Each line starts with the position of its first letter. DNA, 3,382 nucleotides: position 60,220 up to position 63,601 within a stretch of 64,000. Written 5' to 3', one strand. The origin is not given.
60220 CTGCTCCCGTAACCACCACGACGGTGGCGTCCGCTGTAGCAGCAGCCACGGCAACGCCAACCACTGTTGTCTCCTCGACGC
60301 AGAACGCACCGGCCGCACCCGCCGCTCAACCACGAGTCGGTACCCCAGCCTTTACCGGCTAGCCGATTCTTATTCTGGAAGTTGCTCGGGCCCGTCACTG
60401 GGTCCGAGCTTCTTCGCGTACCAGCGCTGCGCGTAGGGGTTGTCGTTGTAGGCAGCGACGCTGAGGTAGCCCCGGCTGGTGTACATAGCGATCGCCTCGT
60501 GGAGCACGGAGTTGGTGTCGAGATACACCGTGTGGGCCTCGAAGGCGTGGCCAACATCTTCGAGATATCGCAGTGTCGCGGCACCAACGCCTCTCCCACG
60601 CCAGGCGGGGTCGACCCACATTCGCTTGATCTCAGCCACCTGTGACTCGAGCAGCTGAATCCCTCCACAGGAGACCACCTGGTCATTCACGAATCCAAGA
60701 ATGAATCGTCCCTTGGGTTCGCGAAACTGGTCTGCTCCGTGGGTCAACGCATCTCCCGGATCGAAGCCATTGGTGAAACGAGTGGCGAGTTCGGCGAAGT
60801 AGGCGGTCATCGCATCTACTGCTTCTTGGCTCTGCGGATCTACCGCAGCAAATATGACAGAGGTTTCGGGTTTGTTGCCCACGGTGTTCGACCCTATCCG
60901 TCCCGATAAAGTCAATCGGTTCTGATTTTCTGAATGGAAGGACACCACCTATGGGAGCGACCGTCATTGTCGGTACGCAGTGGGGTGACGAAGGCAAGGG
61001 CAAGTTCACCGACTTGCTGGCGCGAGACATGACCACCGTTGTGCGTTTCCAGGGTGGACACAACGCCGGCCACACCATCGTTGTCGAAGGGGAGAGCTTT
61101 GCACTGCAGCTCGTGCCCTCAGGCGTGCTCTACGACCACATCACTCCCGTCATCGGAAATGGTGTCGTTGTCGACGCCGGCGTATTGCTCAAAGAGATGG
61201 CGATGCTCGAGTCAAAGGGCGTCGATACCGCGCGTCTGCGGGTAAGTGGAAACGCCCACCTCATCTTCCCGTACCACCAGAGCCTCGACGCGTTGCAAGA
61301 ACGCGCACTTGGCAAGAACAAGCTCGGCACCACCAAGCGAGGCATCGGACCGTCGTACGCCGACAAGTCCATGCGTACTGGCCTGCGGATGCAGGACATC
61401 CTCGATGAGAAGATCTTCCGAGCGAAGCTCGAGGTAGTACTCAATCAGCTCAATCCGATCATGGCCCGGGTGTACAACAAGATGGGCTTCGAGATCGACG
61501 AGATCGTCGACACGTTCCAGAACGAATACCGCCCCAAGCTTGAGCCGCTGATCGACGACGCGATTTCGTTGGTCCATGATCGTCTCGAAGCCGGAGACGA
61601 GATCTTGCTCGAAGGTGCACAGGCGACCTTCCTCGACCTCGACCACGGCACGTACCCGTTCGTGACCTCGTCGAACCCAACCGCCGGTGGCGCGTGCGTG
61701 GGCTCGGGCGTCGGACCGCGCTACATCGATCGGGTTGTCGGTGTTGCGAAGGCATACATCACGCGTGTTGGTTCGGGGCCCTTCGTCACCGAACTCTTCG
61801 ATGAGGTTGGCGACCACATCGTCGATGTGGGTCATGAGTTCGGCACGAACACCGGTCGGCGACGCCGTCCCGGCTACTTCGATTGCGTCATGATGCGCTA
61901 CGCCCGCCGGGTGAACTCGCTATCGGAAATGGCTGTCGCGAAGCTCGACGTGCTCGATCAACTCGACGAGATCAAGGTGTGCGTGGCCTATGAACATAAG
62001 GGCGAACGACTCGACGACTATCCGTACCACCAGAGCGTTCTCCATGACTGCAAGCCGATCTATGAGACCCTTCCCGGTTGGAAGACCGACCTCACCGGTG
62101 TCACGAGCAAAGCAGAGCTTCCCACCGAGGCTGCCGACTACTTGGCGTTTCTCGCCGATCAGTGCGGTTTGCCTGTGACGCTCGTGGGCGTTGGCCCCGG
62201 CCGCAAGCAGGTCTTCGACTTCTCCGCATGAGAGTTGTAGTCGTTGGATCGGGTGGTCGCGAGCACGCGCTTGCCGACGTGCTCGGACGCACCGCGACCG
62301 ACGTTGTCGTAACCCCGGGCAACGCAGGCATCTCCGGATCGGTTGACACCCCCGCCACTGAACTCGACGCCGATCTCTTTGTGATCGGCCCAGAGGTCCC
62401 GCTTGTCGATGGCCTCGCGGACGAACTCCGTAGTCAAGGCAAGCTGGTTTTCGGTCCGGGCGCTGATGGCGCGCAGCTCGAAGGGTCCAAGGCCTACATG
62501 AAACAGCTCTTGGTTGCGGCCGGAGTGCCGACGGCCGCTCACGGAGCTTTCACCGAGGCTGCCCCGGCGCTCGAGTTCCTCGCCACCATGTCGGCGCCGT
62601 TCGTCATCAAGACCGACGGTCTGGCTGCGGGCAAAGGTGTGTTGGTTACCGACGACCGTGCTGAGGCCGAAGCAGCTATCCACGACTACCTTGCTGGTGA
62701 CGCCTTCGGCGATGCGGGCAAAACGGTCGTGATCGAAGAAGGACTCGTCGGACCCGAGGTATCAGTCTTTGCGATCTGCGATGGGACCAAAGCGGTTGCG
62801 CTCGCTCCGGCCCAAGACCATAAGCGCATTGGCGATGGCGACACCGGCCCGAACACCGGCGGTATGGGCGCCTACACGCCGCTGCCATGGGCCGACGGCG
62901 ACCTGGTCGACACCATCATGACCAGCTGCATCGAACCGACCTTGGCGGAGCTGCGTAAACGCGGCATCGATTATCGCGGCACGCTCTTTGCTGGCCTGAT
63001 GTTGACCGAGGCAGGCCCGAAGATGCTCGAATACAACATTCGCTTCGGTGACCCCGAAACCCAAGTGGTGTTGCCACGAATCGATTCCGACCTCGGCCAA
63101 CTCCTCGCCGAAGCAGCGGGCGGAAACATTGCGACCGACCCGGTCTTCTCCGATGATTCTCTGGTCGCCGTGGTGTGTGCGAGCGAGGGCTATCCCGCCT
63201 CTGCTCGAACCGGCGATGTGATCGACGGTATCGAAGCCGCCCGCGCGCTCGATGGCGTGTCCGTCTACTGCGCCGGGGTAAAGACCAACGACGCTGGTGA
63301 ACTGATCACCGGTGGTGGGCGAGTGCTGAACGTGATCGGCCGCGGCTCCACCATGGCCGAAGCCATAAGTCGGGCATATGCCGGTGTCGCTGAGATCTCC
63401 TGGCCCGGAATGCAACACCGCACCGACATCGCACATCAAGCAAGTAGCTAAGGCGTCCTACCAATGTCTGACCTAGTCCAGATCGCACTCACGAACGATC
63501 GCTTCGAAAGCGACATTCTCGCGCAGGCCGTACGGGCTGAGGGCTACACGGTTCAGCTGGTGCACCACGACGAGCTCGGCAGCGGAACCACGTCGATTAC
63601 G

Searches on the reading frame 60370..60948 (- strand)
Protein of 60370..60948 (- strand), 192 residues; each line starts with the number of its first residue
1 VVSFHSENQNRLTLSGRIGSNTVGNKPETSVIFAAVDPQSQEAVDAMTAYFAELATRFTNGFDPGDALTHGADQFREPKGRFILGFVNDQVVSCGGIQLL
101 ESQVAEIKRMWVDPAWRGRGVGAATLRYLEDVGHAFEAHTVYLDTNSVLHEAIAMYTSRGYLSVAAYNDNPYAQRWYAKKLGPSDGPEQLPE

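Call 80: search_protein_families(library=pfam, proteins=[window:60370-60948:-], max_evalue=0.00001)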
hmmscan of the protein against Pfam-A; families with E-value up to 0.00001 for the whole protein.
window:60370-60948:- (192 aa): 2 families
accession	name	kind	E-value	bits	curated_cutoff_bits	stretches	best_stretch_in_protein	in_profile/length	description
PF00583.31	Acetyltransf_1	-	2.4e-15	57.3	20.7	1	67-161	21-116/116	Acetyltransferase (GNAT) family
PF13508.13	Acetyltransf_7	-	1.7e-09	38.4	27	1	80-161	3-82/84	Acetyltransferase (GNAT) domain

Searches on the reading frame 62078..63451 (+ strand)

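Call 80: search_protein_families(library=pfam, proteins=[window:62078-63451:+], max_evalue=0.00001)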
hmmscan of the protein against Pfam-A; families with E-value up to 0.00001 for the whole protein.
window:62078-63451:+ (457 aa): 3 families
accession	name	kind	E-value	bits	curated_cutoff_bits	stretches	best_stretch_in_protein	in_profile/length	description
PF01071.24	GARS_A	-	3.6e-73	246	27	1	136-328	1-194/194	Phosphoribosylglycinamide synthetase, ATP-grasp (A) domain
PF02843.22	GARS_C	-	7.7e-27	93.9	34.8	1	363-454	2-92/92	Phosphoribosylglycinamide synthetase, C domain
PF02844.21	GARS_N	-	3.8e-20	72.9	29.5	1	51-135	1-100/100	Phosphoribosylglycinamide synthetase, N domain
